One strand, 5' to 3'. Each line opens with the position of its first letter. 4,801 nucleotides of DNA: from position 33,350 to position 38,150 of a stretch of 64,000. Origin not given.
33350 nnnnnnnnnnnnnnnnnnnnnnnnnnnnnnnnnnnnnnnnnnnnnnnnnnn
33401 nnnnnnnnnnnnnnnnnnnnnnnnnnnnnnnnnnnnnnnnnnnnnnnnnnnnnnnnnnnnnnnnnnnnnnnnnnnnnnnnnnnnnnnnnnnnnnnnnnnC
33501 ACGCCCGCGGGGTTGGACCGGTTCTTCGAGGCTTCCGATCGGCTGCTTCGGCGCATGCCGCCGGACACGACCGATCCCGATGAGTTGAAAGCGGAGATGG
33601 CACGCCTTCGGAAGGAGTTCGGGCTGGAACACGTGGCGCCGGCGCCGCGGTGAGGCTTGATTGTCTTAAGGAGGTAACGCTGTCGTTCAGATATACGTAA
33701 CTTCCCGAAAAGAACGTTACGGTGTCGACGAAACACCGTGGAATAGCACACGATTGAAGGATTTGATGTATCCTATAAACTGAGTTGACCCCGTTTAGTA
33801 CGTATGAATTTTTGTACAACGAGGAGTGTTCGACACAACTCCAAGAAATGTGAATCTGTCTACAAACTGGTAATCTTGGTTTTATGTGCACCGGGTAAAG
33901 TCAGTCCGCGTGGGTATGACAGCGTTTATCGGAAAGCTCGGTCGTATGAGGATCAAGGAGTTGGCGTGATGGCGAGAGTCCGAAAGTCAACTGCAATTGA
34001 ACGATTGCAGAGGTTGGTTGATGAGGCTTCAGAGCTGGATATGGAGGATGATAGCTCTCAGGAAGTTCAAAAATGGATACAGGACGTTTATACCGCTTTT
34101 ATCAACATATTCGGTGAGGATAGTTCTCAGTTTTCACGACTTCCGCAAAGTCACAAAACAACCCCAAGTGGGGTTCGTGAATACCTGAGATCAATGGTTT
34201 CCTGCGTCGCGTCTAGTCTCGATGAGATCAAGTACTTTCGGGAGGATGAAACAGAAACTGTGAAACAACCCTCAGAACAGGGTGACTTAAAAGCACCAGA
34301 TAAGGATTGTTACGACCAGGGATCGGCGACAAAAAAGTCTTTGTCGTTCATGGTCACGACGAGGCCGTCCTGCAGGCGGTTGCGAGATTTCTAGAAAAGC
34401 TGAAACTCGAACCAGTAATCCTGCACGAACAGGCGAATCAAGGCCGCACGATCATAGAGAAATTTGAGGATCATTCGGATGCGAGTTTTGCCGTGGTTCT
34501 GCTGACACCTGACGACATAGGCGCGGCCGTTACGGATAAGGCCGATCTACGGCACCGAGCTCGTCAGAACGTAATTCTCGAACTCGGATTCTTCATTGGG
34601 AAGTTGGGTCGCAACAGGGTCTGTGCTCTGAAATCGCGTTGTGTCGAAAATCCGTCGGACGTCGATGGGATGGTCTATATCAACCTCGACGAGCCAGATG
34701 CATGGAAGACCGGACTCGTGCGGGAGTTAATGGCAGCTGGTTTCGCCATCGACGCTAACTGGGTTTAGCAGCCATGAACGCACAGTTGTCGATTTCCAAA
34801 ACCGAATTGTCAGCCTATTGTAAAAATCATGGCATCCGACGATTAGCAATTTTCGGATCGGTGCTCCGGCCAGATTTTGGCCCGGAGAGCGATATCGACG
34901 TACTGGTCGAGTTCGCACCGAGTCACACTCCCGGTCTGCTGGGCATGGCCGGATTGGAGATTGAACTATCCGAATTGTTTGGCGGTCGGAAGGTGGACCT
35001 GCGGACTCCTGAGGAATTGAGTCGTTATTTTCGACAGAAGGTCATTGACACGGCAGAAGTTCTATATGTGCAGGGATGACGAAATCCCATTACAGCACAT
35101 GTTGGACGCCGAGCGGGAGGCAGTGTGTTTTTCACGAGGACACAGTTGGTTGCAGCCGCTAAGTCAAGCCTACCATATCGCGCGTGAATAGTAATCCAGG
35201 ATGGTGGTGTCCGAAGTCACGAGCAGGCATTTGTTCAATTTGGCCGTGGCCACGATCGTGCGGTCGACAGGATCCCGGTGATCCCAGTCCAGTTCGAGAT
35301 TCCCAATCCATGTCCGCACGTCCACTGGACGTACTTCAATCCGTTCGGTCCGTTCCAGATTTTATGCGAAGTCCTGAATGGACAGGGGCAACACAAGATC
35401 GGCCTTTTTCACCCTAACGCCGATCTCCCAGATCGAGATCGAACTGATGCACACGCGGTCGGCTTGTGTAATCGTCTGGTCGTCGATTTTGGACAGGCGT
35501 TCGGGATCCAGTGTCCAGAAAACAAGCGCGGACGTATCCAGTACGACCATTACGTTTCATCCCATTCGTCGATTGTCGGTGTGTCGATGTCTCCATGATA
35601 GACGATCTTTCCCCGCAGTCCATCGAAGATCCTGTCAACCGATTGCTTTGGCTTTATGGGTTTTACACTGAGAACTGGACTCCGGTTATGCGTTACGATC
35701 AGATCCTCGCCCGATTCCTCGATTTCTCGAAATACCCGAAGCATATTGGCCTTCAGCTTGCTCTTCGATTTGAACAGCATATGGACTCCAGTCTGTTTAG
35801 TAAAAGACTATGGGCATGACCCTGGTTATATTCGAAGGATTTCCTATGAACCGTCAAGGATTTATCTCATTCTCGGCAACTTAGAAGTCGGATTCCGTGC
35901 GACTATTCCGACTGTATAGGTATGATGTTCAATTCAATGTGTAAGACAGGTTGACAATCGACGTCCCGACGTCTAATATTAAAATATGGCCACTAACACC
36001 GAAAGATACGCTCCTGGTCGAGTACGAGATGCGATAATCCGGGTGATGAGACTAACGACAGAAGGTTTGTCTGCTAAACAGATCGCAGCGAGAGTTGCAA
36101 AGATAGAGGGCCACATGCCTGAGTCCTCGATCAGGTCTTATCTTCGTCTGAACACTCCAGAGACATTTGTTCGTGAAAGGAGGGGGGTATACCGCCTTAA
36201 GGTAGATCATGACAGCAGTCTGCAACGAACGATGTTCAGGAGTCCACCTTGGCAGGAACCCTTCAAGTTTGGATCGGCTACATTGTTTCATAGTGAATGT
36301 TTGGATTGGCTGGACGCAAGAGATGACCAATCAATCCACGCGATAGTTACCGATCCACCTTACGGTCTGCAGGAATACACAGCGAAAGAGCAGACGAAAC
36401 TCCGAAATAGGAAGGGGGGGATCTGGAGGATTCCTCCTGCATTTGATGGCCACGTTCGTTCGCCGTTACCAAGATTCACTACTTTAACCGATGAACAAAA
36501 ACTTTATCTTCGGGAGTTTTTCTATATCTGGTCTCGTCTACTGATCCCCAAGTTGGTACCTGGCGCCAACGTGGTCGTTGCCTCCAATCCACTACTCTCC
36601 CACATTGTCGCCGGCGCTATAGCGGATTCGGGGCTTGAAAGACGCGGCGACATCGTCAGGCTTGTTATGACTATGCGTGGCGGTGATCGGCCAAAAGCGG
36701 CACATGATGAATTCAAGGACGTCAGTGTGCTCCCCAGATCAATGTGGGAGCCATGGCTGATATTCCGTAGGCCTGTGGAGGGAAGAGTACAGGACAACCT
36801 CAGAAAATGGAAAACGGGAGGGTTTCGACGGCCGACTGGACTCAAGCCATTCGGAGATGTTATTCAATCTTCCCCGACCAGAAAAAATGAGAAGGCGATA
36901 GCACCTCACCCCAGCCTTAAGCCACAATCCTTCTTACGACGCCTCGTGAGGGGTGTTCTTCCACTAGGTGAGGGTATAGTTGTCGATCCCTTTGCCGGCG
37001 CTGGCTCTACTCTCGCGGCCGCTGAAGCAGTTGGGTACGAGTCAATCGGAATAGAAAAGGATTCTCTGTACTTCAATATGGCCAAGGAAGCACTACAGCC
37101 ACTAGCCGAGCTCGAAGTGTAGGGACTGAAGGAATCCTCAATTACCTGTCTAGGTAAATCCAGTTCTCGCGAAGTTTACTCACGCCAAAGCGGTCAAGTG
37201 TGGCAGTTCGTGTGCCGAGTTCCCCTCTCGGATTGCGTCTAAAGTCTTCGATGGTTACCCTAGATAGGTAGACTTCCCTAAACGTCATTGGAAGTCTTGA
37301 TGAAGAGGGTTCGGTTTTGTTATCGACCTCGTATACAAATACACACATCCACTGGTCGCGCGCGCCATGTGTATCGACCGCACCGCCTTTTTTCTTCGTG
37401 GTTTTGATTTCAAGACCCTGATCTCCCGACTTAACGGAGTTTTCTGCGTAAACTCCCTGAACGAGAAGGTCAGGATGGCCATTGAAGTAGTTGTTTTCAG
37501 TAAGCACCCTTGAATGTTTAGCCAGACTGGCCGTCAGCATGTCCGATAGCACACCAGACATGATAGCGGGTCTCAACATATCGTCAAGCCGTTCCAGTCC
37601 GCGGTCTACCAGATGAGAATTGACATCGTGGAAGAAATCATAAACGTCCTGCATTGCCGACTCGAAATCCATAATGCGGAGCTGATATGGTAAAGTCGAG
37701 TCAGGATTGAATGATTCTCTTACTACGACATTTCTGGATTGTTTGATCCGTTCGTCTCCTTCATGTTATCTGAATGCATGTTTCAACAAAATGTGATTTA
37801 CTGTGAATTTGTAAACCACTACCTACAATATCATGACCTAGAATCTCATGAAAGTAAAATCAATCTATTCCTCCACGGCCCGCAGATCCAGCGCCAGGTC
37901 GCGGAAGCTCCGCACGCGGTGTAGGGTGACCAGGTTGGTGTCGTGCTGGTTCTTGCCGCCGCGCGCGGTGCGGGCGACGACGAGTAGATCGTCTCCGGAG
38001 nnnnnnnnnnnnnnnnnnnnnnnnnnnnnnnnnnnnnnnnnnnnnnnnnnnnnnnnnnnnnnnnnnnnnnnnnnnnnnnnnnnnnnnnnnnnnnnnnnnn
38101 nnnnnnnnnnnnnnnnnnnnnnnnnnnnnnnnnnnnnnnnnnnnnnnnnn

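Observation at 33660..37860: Low-GC island of about 4.2 kb packed with defence/addiction modules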

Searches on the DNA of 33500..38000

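Call 40: search_rna_families(source=window, start=33500, end=38000, threshold=evalue, max_evalue=1)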
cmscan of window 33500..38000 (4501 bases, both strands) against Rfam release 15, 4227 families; matches with E-value up to 1: 0.
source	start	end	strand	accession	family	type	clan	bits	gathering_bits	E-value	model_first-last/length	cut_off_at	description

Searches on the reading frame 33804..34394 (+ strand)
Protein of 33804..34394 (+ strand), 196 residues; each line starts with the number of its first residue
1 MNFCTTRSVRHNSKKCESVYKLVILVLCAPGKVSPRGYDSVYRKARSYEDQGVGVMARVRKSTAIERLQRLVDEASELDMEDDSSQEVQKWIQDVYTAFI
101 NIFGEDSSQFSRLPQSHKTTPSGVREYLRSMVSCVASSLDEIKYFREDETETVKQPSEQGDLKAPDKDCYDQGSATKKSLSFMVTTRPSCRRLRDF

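Call 3: search_protein_families(library=pfam, max_evalue=0.01, proteins=[window:33804-34394:+])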
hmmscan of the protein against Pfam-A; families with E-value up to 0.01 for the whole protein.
window:33804-34394:+ (196 aa): 0 families

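Call 4: search_protein_families(library=padloc, max_evalue=0.01, proteins=[window:33804-34394:+])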
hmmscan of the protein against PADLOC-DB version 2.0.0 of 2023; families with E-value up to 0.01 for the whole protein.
window:33804-34394:+ (196 aa): 2 families
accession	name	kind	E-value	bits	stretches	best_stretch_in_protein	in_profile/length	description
PDLC05005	PDC-S35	-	6.1e-05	20.9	1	62-153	4-102/264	-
PDLC00082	GajA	-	0.0011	15.5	1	61-111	36-87/694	AAA ATPase domain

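Call 5: search_protein_families(library=ncbifam, max_evalue=0.01, proteins=[window:33804-34394:+])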
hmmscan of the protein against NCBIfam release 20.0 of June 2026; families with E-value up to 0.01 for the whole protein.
window:33804-34394:+ (196 aa): 0 families

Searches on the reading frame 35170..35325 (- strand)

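Call 3: search_protein_families(library=pfam, max_evalue=0.01, proteins=[window:35170-35325:-])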
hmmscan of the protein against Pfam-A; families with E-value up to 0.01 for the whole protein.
window:35170-35325:- (51 aa): 1 family
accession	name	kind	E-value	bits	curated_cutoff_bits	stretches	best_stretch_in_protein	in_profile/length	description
PF01850.27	PIN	-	0.00038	21.5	23.6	1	7-43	78-115/120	PIN domain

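Call 4: search_protein_families(library=padloc, max_evalue=0.01, proteins=[window:35170-35325:-])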
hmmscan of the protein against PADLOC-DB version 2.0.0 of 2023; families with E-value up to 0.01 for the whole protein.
window:35170-35325:- (51 aa): 0 families

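Call 5: search_protein_families(library=ncbifam, max_evalue=0.01, proteins=[window:35170-35325:-])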
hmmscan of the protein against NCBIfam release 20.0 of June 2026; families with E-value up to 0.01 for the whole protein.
window:35170-35325:- (51 aa): 0 families
